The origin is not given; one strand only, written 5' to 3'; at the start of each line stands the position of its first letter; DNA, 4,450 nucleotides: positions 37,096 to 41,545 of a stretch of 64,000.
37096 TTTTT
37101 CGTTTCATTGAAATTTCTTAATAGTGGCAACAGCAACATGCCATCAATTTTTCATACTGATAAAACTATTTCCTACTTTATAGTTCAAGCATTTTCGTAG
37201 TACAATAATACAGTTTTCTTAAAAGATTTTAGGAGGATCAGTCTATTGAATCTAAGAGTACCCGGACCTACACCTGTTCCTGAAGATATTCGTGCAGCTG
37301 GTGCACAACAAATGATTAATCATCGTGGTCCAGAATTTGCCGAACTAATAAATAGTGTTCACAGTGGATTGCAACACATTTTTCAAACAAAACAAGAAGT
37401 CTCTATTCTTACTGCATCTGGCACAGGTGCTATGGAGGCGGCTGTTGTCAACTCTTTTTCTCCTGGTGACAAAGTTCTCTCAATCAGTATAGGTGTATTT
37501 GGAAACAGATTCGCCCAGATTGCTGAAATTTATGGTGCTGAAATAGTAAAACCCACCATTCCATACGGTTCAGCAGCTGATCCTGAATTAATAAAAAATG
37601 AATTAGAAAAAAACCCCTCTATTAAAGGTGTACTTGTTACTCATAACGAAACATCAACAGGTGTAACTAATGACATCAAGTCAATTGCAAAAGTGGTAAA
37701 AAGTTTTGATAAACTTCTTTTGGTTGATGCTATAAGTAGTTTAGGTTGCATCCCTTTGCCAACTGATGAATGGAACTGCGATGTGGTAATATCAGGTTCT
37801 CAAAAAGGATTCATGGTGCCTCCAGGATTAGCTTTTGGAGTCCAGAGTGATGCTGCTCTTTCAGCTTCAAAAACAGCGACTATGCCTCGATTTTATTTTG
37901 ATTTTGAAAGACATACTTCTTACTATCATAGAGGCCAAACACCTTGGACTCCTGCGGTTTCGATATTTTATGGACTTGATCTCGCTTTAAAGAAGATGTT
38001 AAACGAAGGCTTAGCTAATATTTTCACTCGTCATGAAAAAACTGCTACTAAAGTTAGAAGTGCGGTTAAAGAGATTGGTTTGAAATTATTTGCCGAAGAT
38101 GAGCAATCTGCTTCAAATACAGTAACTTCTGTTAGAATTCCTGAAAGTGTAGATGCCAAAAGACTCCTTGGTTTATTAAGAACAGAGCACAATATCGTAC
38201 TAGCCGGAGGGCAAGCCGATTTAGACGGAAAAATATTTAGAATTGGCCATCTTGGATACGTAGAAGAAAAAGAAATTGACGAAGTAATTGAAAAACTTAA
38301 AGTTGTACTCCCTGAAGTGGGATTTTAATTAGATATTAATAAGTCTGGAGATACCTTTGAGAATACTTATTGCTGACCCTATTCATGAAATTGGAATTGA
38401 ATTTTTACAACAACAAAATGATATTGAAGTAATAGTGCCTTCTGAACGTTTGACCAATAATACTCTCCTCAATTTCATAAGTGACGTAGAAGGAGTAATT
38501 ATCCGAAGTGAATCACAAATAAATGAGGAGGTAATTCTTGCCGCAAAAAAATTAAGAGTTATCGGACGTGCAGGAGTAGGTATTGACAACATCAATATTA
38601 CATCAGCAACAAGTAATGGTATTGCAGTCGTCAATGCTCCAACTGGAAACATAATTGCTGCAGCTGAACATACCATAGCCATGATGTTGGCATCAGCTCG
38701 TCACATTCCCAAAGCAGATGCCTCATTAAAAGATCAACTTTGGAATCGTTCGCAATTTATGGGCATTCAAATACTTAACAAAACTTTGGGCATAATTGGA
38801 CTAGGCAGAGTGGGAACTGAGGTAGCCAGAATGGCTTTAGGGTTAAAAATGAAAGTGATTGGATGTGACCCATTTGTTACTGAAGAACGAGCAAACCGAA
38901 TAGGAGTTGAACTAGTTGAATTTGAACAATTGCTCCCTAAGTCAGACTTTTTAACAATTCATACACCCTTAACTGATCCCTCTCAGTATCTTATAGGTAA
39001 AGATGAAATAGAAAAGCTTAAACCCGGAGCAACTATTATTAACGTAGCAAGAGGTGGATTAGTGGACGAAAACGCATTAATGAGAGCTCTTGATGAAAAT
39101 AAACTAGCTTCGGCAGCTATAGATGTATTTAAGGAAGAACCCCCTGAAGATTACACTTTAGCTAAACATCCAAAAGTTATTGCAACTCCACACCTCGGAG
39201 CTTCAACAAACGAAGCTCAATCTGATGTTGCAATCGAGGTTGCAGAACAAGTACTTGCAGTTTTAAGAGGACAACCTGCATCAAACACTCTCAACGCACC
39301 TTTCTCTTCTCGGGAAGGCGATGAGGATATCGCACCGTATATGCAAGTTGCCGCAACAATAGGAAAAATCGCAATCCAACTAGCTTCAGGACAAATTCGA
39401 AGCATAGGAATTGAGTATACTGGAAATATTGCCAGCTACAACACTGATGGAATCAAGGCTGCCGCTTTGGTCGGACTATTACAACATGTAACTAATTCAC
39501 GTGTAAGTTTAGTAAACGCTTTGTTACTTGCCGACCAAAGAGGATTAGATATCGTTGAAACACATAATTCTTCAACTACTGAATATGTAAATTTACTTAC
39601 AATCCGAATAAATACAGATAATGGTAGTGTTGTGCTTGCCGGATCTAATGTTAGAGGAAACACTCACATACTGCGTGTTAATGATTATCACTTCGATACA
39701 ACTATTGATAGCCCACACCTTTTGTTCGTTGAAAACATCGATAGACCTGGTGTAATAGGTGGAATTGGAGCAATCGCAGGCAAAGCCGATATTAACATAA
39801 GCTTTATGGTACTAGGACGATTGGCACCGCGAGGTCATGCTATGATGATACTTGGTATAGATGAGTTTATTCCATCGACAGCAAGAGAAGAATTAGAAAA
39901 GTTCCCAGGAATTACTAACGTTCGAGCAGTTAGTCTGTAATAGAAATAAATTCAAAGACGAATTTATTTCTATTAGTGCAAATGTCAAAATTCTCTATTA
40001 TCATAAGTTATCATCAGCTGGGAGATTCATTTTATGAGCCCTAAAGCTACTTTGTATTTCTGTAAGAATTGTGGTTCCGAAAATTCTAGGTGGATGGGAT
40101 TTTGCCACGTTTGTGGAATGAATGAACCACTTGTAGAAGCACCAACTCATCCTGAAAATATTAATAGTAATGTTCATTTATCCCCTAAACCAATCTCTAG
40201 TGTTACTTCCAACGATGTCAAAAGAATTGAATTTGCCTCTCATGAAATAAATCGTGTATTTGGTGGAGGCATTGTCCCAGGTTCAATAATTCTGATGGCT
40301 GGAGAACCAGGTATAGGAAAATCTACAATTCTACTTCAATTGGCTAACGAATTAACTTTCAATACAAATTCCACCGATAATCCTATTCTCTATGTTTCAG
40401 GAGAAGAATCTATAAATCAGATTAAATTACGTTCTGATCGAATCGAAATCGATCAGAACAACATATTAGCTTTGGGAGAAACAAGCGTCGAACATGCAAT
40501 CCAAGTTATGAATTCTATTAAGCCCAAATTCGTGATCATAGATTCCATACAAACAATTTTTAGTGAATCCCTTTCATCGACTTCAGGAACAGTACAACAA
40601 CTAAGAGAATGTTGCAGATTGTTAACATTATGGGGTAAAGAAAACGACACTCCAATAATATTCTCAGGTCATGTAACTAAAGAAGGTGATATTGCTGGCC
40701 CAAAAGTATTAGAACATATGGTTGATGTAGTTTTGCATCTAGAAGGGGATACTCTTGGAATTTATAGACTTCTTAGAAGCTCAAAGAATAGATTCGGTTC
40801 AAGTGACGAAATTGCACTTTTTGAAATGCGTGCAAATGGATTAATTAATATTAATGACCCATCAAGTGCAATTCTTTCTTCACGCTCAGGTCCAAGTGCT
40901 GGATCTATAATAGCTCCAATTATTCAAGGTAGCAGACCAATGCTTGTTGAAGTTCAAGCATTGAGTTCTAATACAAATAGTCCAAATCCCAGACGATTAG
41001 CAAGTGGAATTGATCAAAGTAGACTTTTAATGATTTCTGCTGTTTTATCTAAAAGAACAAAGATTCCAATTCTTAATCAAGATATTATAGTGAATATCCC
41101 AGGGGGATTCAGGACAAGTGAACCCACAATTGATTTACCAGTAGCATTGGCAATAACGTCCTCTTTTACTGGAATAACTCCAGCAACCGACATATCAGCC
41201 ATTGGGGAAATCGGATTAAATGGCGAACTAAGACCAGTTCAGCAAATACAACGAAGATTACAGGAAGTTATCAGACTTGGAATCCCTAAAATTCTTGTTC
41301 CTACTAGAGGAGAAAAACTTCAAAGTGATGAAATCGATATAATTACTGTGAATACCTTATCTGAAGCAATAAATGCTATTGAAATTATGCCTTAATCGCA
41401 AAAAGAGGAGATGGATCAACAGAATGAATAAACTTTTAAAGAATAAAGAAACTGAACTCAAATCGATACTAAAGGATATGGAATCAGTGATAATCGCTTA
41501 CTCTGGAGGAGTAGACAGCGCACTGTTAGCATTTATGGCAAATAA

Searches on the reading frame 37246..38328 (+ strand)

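Call 26: search_protein_families(library=ncbifam, proteins=[window:37246-38328:+], max_evalue=1e-10)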
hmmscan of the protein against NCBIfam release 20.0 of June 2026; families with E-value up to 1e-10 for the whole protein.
window:37246-38328:+ (360 aa): 6 families
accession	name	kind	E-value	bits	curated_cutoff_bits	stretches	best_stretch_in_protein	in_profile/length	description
NF045640.1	AspGlyoxATaseBhcA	equivalog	9.4e-95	317.8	650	1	5-352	9-361/395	L-aspartate--glyoxylate aminotransferase BhcA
NF046070.1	PyrdoxPyrvTramin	equivalog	4.8e-65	219.8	600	1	7-339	12-347/369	pyridoxamine--pyruvate transaminase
TIGR03301.1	PhnW-AepZ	equivalog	4.9e-62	210.4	360.8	1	5-352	4-352/355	2-aminoethylphosphonate aminotransferase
NF010006.0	PRK13479.1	equivalog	2.8e-42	145.1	296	1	5-354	10-360/369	2-aminoethylphosphonate--pyruvate transaminase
TIGR02326.1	transamin_PhnW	equivalog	5.4e-41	140.9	400.8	1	5-351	8-356/363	2-aminoethylphosphonate--pyruvate transaminase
TIGR01366.1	serC_3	equivalog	6.3e-20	71.7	401.65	1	24-355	32-358/361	phosphoserine transaminase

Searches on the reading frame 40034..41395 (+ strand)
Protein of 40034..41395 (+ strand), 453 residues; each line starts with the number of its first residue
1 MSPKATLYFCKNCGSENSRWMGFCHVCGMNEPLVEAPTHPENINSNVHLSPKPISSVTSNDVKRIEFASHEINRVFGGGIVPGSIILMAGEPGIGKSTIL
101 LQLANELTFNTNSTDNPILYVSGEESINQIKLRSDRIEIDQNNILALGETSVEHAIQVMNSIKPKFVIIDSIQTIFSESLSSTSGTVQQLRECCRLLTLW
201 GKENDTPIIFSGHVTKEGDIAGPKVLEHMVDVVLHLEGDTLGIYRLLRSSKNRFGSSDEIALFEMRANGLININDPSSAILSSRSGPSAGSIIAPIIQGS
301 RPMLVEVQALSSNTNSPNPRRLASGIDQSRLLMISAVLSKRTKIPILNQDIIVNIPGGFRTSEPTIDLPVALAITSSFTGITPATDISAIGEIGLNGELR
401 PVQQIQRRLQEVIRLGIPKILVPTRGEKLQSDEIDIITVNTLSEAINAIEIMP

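Call 11: search_protein_families(library=ncbifam, proteins=[window:40034-41395:+], max_evalue=0.00001)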
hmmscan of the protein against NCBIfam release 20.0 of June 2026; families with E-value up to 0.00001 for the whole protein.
window:40034-41395:+ (453 aa): 11 families
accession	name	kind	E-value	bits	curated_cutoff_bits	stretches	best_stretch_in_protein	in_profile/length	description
TIGR00416.1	sms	equivalog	1e-138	462.9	403.05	1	4-446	4-454/454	DNA repair protein RadA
TIGR02902.1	spore_lonB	equivalog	6.6e-12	44.8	723.3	1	334-449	412-530/531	ATP-dependent protease LonB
NF006799.0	PRK09302.1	equivalog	9.3e-11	40.9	408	1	63-145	253-331/515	circadian clock protein KaiC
TIGR02903.1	spore_lon_C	equivalog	5.7e-10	38.3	678.8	1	332-448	494-613/615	Lon family ATP-dependent protease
TIGR03881.1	KaiC_arch_4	hypoth_equivalog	8.8e-08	32.1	247.8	1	63-189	1-107/231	KaiC domain-containing protein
NF052589.1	ArlH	equivalog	1.2e-07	31.7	215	0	65-125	2-58/229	archaellum protein ArlH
TIGR00764.1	lon_rel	equivalog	3.1e-07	29.4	516.6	1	325-447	461-590/608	ATP-dependent protease LonB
NF006320.0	PRK08533.1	equivalog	5.6e-07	29.4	215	1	63-124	4-61/230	flagellar accessory protein FlaH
TIGR03877.1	thermo_KaiC_1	hypoth_equivalog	1e-06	28.4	307.25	0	63-138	2-73/238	KaiC domain-containing protein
TIGR02237.1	recomb_radB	equivalog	1.2e-06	28.6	172.4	1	72-269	1-208/210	DNA repair and recombination protein RadB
NF003301.0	PRK04301.1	equivalog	3.7e-06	26.4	259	1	60-176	78-192/316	DNA repair and recombination protein RadA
